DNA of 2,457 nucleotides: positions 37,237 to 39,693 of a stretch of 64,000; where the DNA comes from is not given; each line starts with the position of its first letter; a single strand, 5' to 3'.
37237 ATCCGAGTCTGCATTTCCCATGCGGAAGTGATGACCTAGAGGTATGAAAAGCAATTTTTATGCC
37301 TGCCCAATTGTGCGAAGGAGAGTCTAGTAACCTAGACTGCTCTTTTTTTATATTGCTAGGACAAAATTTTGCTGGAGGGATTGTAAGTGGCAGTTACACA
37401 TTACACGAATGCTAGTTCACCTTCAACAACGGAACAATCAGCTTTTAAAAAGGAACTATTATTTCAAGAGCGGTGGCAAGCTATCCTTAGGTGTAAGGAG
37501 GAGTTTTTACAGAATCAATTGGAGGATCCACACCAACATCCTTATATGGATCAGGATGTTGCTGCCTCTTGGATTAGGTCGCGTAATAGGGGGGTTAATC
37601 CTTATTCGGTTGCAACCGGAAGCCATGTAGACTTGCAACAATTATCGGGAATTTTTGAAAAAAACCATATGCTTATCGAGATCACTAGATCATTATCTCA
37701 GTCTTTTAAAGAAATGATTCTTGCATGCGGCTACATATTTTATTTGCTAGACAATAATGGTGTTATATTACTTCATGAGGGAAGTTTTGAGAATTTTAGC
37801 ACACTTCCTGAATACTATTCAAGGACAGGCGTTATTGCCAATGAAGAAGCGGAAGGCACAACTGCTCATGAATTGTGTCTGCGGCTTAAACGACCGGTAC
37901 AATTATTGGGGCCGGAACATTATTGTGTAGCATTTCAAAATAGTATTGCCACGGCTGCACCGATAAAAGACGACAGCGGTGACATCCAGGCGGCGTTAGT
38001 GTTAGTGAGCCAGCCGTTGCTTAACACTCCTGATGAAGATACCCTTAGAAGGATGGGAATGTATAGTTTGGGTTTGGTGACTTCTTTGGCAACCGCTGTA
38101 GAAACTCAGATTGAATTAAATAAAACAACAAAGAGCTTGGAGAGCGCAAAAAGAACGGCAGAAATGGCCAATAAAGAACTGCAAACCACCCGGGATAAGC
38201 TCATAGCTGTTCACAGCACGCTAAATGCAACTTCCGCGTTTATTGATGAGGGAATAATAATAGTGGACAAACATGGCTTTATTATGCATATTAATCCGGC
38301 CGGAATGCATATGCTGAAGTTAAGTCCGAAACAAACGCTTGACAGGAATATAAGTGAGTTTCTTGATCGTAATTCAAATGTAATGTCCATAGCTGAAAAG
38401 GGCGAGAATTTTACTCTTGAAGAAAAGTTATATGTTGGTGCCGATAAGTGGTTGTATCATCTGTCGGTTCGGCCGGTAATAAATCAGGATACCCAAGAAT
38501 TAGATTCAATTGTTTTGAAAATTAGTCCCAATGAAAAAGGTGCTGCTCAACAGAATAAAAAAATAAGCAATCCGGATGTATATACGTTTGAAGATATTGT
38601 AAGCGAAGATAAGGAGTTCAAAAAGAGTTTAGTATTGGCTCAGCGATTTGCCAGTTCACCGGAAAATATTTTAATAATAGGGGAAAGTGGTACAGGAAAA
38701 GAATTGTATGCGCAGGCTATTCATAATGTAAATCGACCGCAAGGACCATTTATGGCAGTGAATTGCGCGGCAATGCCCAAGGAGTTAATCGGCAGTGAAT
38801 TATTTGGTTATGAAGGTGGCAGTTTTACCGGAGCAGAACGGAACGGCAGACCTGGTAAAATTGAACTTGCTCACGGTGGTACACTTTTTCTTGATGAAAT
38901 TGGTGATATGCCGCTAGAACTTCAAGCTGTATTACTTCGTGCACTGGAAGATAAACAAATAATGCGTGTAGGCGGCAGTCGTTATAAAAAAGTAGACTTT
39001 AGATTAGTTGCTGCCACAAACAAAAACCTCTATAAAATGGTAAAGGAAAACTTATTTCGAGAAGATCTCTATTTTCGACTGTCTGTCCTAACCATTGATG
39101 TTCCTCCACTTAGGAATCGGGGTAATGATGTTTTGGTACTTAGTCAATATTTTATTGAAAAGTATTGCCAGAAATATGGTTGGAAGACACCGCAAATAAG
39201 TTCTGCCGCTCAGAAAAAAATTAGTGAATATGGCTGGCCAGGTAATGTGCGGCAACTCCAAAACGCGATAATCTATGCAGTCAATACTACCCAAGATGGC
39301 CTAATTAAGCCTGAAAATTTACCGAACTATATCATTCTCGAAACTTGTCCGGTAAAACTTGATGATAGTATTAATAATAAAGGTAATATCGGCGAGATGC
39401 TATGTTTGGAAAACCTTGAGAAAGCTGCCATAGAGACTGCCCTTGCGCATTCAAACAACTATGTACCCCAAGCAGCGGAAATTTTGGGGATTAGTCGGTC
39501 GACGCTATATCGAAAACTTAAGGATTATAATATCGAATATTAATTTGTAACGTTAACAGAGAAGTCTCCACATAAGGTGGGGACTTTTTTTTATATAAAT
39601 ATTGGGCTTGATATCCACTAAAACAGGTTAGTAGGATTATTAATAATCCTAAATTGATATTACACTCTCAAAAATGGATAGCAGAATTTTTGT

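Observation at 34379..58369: Unusually dense sigma-54 regulon: seven -24/-12 promoters in 24 kb around one AcoR-like activator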

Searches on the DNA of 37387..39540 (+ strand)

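Call 39: search_rna_families(sources=[L002, L004, L005, L006, L008, L009, L010], threshold=gathering)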
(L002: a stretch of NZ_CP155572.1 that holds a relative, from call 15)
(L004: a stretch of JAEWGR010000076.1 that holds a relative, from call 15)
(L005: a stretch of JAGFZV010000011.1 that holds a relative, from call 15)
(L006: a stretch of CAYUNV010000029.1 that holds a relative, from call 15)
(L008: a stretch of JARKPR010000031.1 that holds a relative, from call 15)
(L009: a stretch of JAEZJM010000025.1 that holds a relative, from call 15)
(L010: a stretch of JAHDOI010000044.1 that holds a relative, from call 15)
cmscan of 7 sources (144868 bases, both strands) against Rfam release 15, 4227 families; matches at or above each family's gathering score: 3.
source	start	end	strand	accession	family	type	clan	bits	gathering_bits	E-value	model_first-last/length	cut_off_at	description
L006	2939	3069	+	RF01055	Molybdenum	Cis-reg; riboswitch;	-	74.2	36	1e-15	1-135/135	no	Molybdenum/Tungsten riboswitch aptamer (Moco RNA motif)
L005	1725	1858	+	RF01055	Molybdenum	Cis-reg; riboswitch;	-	74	36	1.2e-15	1-135/135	no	Molybdenum/Tungsten riboswitch aptamer (Moco RNA motif)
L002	9808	9915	+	RF01055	Molybdenum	Cis-reg; riboswitch;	-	47.8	36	5.7e-08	1-135/135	no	Molybdenum/Tungsten riboswitch aptamer (Moco RNA motif)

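Call 76: search_rna_families(sources=[L001, L003, L012], threshold=evalue, max_evalue=0.01)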
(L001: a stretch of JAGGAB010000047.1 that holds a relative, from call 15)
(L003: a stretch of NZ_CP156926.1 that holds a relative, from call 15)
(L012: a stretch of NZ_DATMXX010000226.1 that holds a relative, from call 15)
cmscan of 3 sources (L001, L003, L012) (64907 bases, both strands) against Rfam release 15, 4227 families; matches with E-value up to 0.01: 3.
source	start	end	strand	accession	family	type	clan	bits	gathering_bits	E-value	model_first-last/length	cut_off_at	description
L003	338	423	-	RF01051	c-di-GMP-I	Cis-reg; riboswitch;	CL00126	70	35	1.1e-11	1-87/87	no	c-di-GMP-I riboswitch aptamer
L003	9734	9846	+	RF01055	Molybdenum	Cis-reg; riboswitch;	-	44.7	36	2.2e-07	1-135/135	no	Molybdenum/Tungsten riboswitch aptamer (Moco RNA motif)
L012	9783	9894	+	RF01055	Molybdenum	Cis-reg; riboswitch;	-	43.4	36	4.9e-07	1-135/135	no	Molybdenum/Tungsten riboswitch aptamer (Moco RNA motif)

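Call 77: search_rna_families(sources=[L004, L007, L011], threshold=evalue, max_evalue=0.01)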
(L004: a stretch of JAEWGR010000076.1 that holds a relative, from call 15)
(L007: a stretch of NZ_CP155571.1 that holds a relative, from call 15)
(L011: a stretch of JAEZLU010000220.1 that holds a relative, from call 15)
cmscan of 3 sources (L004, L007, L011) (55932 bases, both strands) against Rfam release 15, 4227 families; matches with E-value up to 0.01: 0.
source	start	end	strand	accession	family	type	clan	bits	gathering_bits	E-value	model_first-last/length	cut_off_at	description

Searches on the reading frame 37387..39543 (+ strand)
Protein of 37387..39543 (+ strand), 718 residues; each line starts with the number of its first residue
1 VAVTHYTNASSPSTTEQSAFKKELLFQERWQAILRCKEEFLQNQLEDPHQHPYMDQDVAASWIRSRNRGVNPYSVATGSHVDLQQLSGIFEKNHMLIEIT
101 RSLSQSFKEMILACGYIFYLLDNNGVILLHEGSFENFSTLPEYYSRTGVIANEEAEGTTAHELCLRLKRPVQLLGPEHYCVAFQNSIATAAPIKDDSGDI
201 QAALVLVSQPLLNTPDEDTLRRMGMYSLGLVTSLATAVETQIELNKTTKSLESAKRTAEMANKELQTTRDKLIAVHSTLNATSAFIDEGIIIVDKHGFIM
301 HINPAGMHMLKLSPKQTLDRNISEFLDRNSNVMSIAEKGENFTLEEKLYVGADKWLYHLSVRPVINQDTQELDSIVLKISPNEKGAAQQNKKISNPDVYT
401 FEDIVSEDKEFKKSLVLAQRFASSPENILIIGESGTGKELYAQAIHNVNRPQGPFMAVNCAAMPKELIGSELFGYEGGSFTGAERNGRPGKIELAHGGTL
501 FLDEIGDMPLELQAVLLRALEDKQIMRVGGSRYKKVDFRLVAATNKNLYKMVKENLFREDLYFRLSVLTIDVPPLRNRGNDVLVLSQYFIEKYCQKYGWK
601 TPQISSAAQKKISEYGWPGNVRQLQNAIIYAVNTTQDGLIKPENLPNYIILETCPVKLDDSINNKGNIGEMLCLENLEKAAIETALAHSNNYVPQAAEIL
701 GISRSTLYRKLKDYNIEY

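Call 6: search_protein_families(library=pfam, proteins=[window:37387-39543:+], max_evalue=0.001)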
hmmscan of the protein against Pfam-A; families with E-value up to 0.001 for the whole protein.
window:37387-39543:+ (718 aa): 11 families
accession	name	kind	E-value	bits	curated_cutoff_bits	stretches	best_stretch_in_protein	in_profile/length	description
PF00158.32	Sigma54_activat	-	1.8e-63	213.6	20.2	1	404-570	1-167/168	Sigma-54 interaction domain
PF14532.12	Sigma54_activ_2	-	6.6e-20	72.2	25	1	421-575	17-138/138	Sigma-54 interaction domain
PF25601.1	AAA_lid_14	-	4.9e-19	68.4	27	1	576-649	1-74/87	AAA+ ATPase lid domain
PF02954.25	HTH_8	-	1.4e-14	54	22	1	674-714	2-42/42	Bacterial regulatory protein, Fis family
PF01078.27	Mg_chelatase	-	2.5e-10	40.6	20.3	1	480-546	90-158/207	Magnesium chelatase, subunit ChlI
PF07728.20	AAA_5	-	8.6e-08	32.7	22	1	427-548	1-125/139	AAA domain (dynein-related subfamily)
PF13426.13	PAS_9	-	9.3e-07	29.5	27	1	288-371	2-90/103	PAS domain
PF00989.32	PAS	-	7e-05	23.2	22.6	1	286-332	10-62/113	PAS fold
PF13384.12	HTH_23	-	0.00015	21.9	24.6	0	693-715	20-42/50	Homeodomain-like domain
PF08448.16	PAS_4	-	0.00048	20.8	23.1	0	288-327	6-45/110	PAS fold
PF02796.21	HTH_7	-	0.00082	19.9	23.8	0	695-713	26-44/45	Helix-turn-helix domain of resolvase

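Call 15: find_related_loci(query=window:37387-39540:+, collection=genome_contigs, flank=10000)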
Query window:37387-39540:+ (718 aa) in genome_contigs; peptide patterns used: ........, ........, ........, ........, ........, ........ (x = any residue, [..] = any of these).
47 stretches matched a pattern; 12 encode a relative of the query (tblastn E <= 1e-3); 12 distinct loci.
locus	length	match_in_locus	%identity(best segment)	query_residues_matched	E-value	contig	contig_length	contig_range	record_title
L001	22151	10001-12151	92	1-718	0e+0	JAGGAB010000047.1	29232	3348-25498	MAG: Bacillota bacterium isolate CTSoil_079 scaffold_404, whole genome shotgun sequence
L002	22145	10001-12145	79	7-718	0e+0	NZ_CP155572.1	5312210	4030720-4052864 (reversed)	Sporomusa malonica strain DSM 5090 chromosome, complete genome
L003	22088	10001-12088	69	22-718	0e+0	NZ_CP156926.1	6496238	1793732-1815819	Sporomusa aerivorans strain DSM 13326 chromosome, complete genome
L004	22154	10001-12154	68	1-718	0e+0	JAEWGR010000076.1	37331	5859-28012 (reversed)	MAG: Bacillota bacterium isolate OH_PBlB_39 k127_486320, whole genome shotgun sequence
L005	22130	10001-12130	63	3-718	0e+0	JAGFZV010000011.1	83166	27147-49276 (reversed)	MAG: Bacillota bacterium isolate CTSoil_073 scaffold_99, whole genome shotgun sequence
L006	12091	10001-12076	64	27-718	0e+0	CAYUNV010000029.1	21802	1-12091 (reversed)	MAG TPA_asm: uncultured Negativicutes bacterium isolate binchicken_co104_52 genome assembly, contig: NODE_1850_length_21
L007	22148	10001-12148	62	3-718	0e+0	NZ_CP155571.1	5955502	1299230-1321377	Sporomusa acidovorans DSM 3132 chromosome, complete genome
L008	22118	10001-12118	62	14-718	0e+0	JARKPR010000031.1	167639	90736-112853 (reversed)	MAG: Selenomonadales bacterium isolate D180_maxbin.015 k141_38458, whole genome shotgun sequence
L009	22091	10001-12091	62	23-718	0e+0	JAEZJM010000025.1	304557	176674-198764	MAG: Bacillota bacterium isolate OH_CDB_237 k127_1027696, whole genome shotgun sequence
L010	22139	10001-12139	62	8-718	0e+0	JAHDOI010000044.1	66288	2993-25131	MAG: Selenomonadales bacterium isolate SL1-B47 k141_196620, whole genome shotgun sequence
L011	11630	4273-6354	61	27-718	0e+0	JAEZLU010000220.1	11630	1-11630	MAG: Bacillota bacterium isolate OH_CDB_84 k127_2097940, whole genome shotgun sequence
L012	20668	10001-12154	67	1-718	0e+0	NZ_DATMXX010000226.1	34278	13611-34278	MAG: Sporomusa sp. isolate SMAG_U13131 k141_76817, whole genome shotgun sequence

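Call 20: search_protein_families(library=ncbifam, proteins=[window:37387-39543:+], max_evalue=0.00001)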
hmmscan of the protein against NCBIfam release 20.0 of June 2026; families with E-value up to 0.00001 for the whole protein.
window:37387-39543:+ (718 aa): 30 families (the best 25 are shown)
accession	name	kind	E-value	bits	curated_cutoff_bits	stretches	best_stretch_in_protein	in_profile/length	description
NF041552.1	TF_PrdR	equivalog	4.8e-117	391.7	795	1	275-715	132-577/577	sigma-54 dependent transcriptional regulator PrdR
NF008485.2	PRK11388.1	equivalog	4.5e-99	332.5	551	1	50-717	15-638/643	dihydroxyacetone kinase operon transcriptional regulator DhaR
TIGR02915.1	PEP_resp_reg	equivalog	1.2e-91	307.8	502.6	1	388-716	124-444/445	PEP-CTERM-box response regulator transcription factor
TIGR01818.1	ntrC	equivalog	4e-84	283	558.6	1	383-713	115-462/463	nitrogen regulation protein NR(I)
NF003451.0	PRK05022.1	equivalog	2e-83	280.9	476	1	396-714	184-508/512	nitric oxide reductase transcriptional regulator NorR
TIGR02329.1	propionate_PrpR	equivalog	3.5e-83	280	499.2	1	372-712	195-525/526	propionate catabolism operon regulatory protein PrpR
NF038308.1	RNA_repair_RtcR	equivalog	3.8e-83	280.1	650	1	369-716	147-518/530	RNA repair transcriptional activator RtcR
NF008469.0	PRK11361.1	equivalog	1.2e-81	274.8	714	1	398-717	139-457/461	acetoacetate metabolism transcriptional regulator AtoC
NF050807.1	TransRegFlbDCaul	equivalog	2.7e-81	273.7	750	1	402-715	118-439/454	sigma-54-dependent transcriptional regulator FlbD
NF008085.0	PRK10820.1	equivalog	1.8e-79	267.8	576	1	276-716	79-512/520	transcriptional regulator TyrR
NF011953.0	PRK15424.1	equivalog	1.1e-77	261.8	703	1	392-713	209-533/538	propionate catabolism operon regulatory protein PrpR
NF041946.1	LuxO_transreg_Vib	equivalog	2.7e-77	260.5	800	1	390-715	121-461/463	quorum-sensing sigma-54 dependent transcriptional regulator LuxO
TIGR01817.1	nifA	equivalog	1.2e-76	258.7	528.85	1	384-645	178-438/534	nif-specific transcriptional activator NifA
NF049963.1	RespRegFlgRCampy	domain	2.7e-74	250.5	750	1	383-716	117-429/429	fla regulon two-component system response regulator FlgR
NF041906.1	V4R_TF_MobR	exception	2.7e-73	247.3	999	1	397-713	227-543/544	phenol degradation transcriptional regulator MobR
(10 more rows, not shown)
